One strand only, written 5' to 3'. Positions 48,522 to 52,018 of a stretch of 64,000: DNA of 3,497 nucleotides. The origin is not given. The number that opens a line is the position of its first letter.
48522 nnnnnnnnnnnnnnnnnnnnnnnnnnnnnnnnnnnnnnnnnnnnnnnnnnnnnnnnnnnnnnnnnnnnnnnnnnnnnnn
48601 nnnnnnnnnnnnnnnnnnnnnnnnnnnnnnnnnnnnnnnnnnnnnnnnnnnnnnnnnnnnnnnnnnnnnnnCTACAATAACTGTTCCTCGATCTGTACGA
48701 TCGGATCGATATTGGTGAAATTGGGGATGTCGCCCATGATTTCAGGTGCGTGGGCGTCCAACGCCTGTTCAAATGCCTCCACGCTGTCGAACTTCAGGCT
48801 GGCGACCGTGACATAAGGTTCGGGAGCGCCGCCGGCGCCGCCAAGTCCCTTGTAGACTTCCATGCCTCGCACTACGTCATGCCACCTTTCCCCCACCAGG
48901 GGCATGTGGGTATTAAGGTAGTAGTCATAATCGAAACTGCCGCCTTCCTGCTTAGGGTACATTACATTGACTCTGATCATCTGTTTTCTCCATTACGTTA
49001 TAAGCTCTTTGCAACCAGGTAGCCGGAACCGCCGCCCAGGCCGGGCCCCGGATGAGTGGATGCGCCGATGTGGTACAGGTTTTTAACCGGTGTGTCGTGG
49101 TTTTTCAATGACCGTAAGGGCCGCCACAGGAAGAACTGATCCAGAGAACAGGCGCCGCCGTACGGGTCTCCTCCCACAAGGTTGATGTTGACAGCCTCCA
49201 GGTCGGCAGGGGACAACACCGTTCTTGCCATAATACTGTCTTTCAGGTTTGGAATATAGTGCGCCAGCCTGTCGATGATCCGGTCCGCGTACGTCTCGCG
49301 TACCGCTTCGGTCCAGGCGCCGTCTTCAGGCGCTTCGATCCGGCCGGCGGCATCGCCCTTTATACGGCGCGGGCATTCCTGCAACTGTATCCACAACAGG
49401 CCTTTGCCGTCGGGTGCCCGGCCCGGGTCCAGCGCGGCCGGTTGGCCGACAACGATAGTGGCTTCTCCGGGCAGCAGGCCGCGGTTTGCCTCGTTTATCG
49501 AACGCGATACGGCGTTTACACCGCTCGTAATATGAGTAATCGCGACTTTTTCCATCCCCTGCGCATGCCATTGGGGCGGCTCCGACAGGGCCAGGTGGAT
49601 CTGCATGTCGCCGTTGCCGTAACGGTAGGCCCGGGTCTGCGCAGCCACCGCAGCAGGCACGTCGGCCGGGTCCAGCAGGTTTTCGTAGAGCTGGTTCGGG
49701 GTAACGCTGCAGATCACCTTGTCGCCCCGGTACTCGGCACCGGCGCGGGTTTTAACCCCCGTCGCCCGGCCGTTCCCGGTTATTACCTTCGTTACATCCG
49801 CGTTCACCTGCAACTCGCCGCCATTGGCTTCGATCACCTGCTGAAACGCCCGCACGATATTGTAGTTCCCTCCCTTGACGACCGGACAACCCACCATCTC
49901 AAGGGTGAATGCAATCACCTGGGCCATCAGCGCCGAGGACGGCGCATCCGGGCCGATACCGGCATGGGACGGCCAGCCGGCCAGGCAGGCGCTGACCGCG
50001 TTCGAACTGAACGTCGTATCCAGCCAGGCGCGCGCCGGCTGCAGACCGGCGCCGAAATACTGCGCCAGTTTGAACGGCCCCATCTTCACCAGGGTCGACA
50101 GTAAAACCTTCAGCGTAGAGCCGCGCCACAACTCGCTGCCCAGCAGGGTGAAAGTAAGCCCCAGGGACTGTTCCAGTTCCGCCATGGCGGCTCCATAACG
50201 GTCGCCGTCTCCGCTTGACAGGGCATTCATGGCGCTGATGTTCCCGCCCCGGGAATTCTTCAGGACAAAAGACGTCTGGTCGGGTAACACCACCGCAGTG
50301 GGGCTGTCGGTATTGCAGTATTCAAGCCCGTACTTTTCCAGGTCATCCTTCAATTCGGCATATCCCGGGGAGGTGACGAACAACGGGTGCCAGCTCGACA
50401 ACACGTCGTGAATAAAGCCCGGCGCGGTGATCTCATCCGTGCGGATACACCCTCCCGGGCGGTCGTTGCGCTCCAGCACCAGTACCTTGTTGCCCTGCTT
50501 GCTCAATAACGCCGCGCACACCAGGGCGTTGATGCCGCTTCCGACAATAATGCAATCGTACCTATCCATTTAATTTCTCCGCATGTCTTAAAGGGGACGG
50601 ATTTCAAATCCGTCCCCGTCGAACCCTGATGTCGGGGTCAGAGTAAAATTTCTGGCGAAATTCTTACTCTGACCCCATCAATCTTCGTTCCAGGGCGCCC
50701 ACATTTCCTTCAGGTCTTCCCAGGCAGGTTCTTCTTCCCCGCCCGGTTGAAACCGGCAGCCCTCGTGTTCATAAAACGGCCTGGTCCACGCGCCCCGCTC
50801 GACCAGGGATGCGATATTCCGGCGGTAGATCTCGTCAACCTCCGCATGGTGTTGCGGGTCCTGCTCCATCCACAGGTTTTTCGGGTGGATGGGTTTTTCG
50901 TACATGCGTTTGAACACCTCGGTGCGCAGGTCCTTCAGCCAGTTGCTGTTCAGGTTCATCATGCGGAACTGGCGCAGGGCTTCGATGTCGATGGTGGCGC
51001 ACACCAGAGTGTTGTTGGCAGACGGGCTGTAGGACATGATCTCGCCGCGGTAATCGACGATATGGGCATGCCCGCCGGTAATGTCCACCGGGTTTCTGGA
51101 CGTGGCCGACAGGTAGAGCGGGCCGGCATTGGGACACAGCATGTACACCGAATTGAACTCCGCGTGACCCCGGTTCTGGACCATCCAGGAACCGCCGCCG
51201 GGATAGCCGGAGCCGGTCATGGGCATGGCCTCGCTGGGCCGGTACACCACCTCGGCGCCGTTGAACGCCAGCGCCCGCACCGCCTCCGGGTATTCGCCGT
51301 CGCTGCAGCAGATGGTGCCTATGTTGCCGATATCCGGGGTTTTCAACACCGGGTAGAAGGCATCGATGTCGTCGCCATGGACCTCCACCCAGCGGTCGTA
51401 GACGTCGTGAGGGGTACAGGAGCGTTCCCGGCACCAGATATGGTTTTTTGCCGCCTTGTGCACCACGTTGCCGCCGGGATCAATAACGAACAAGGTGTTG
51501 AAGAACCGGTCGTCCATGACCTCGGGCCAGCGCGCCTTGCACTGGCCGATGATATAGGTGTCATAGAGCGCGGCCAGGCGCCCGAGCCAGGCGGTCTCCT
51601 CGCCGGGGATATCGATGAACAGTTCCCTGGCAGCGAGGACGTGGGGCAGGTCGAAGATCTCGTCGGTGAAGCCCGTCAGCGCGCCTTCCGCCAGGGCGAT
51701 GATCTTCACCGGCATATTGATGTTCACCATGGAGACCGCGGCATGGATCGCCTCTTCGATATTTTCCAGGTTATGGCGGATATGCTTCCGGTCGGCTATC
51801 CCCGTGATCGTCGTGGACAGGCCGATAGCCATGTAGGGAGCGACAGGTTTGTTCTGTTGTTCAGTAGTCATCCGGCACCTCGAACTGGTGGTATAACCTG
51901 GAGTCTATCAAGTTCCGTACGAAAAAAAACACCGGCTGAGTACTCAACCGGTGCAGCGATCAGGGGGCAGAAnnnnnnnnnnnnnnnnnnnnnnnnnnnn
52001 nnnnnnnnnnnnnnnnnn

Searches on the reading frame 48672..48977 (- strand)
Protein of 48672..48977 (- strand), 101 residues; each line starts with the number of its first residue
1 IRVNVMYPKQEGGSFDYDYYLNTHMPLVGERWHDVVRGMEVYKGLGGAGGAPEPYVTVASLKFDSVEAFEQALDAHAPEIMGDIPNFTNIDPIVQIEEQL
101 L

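Call 64: search_protein_families(library=pfam, proteins=[window:48672-48977:-], max_evalue=0.01)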
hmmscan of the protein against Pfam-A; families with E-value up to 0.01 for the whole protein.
window:48672-48977:- (101 aa): 1 family
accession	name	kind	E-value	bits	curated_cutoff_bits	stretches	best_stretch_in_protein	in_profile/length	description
PF07110.17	EthD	-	0.0025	19.4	22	0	17-89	10-94/96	EthD domain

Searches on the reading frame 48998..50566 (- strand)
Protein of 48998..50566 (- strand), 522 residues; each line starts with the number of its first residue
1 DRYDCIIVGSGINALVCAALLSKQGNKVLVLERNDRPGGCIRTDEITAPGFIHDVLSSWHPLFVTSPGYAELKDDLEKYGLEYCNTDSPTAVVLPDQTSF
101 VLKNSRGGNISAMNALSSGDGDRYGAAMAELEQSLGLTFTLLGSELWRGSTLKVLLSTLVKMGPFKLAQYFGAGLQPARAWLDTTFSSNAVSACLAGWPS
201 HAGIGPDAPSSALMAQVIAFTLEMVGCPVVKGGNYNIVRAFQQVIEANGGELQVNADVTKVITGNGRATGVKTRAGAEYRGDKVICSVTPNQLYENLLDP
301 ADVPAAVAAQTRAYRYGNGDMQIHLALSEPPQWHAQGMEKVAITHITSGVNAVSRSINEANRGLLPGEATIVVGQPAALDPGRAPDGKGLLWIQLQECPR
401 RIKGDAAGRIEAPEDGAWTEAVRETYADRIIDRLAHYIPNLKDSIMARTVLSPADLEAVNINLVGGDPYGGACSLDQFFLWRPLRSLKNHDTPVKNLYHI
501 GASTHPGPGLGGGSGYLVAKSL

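Call 7: search_protein_families(library=pfam, proteins=[window:48998-50566:-], max_evalue=0.001)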
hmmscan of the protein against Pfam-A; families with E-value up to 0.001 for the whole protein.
window:48998-50566:- (522 aa): 9 families
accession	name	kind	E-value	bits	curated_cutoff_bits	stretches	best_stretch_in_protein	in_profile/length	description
PF01593.30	Amino_oxidase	-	1.1e-18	68.2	19.8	1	15-396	4-332/443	Flavin containing amine oxidoreductase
PF13450.12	NAD_binding_8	-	1.4e-14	54.5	21.9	1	7-61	1-53/68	NAD(P)-binding Rossmann-like domain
PF01266.30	DAO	-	2.1e-09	37.8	27.9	1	4-39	1-37/353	FAD dependent oxidoreductase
PF00996.24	GDI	-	5.7e-07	28.9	23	1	2-39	4-41/436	GDP dissociation inhibitor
PF03486.20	HI0933_like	-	5e-06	26.6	50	0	4-40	2-38/244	HI0933-like protein Rossmann domain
PF00890.30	FAD_binding_2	-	1.6e-05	24.7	20.4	0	4-40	1-37/414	FAD binding domain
PF07992.20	Pyr_redox_2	-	1.9e-05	24.7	26.1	0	5-38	145-178/291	Pyridine nucleotide-disulphide oxidoreductase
PF00070.33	Pyr_redox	-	4.2e-05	24.4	22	0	6-38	3-35/82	Pyridine nucleotide-disulphide oxidoreductase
PF12831.13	FAD_oxidored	-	0.00053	19.8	27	0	4-40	1-37/416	FAD dependent oxidoreductase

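Call 20: search_protein_families(library=ncbifam, proteins=[window:48998-50566:-], max_evalue=0.00001)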
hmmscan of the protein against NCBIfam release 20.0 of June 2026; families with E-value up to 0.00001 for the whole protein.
window:48998-50566:- (522 aa): 13 families
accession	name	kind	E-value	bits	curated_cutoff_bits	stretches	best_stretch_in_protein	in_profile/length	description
NF045689.1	BCarotKetCrtO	equivalog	9e-71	239.1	1000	1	2-516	3-529/563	beta-carotene ketolase CrtO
TIGR02734.1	crtI_fam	subfamily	4.3e-35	121.4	238.1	1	6-511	2-475/504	phytoene desaturase family protein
TIGR02730.1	carot_isom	equivalog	4.6e-26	91.7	586.9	2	226-511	220-475/493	carotenoid isomerase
NF058655.1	CrtID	equivalog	5.4e-24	84.9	640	2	6-60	2-54/478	bifunctional phytoene desaturase/3,4-desaturase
NF045637.1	carotdesatCrtDProt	equivalog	5.4e-21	74.7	580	2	202-309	192-296/485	1-hydroxycarotenoid 3,4-desaturase CrtD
NF042421.1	hydcarot_desat_CrtD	equivalog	5.3e-17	61.4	500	2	5-313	4-301/487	1-hydroxycarotenoid 3,4-desaturase CrtD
NF005560.0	PRK07233.1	equivalog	2e-13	50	252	0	230-316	194-276/435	hypothetical protein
TIGR02733.1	desat_CrtD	equivalog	4e-13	48.9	549.7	1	5-55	4-52/492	C-3',4' desaturase CrtD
TIGR03467.1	HpnE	equivalog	1.5e-08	34.4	283.05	0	6-42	2-38/430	hydroxysqualene dehydroxylase HpnE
NF005548.0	PRK07208.1-4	equivalog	5.7e-07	28.5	389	0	236-317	213-296/488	hypothetical protein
TIGR00031.1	UDP-GALP_mutase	equivalog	1e-06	28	303.75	1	3-42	2-41/378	UDP-galactopyranose mutase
NF006130.0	PRK08274.1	equivalog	4.3e-06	25.8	369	0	2-36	5-39/467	FAD-dependent tricarballylate dehydrogenase TcuA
TIGR01377.1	soxA_mon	subfamily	6.1e-06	25.2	479.65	0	3-36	1-34/381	amino oxidase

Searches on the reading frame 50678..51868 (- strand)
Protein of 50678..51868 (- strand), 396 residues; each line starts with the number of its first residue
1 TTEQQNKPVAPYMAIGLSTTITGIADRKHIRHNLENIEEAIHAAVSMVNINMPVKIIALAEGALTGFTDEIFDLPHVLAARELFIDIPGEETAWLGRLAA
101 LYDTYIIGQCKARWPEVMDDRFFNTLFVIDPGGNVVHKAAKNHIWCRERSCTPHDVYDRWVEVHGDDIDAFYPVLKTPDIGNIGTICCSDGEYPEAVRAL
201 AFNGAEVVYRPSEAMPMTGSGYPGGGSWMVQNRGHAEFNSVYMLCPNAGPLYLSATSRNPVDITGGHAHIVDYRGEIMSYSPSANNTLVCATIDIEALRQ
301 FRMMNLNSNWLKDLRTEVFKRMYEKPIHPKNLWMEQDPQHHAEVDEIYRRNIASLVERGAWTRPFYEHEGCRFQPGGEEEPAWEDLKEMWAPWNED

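Call 7: search_protein_families(library=pfam, proteins=[window:50678-51868:-], max_evalue=0.001)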
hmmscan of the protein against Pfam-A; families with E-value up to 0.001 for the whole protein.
window:50678-51868:- (396 aa): 1 family
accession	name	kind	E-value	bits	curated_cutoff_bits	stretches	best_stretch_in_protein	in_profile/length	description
PF00795.27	CN_hydrolase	-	2.3e-30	106.2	23.2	1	31-302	15-255/256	Carbon-nitrogen hydrolase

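Call 20: search_protein_families(library=ncbifam, proteins=[window:50678-51868:-], max_evalue=0.00001)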
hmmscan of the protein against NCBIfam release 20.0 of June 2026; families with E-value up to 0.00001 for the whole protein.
window:50678-51868:- (396 aa): 5 families
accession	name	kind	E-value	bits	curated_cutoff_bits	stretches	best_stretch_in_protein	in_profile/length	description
TIGR03381.1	agmatine_aguB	equivalog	6.5e-13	48.7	410.25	1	114-321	86-278/279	N-carbamoylputrescine amidase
NF009803.0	PRK13287.1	equivalog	9.6e-12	44.3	406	1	20-303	22-267/333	formamidase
NF009802.0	PRK13286.1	equivalog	8e-11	41.5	427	1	84-314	76-279/345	aliphatic amidase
NF040852.1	nitrile_Arch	equivalog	7.2e-08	31.9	500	0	84-216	59-175/262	nitrilase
NF043013.1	DeGluthAmidYersProt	equivalog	3.3e-06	26.4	500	1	172-303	142-260/278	deaminated glutathione amidase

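Call 50: search_solved_structures(query=window:50678-51868:-, max_evalue=0.00001)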
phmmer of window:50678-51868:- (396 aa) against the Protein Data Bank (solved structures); distinct sequences matched with E-value up to 0.00001: 10.
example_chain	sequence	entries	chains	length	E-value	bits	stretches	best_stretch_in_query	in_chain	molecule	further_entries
2dyu_A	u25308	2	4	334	6.1e-10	41.9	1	5-247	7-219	Formamidase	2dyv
2e2k_A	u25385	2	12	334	9.3e-09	38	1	5-247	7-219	Formamidase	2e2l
2plq_A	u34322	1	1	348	4e-08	35.9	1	85-311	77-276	Aliphatic amidase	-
4lf0_A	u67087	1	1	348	4.5e-08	35.7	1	85-311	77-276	Aliphatic amidase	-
4gyl_A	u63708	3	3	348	6.8e-08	35.1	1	85-311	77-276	Aliphatic amidase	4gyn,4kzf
6mg6_A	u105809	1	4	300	7.1e-08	35.1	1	156-319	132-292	Carbon-nitrogen hydrolase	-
2w1v_A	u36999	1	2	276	1.1e-06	31.2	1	62-304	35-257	NITRILASE HOMOLOG 2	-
1j31_A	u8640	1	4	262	2.4e-06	30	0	58-216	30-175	Hypothetical protein PH0642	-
5h8i_A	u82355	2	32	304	3.1e-06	29.6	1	169-303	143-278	N-carbamoylputrescine amidohydrolase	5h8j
1erz_A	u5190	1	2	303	3.5e-06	29.5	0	121-304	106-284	N-CARBAMYL-D-AMINO ACID AMIDOHYDROLASE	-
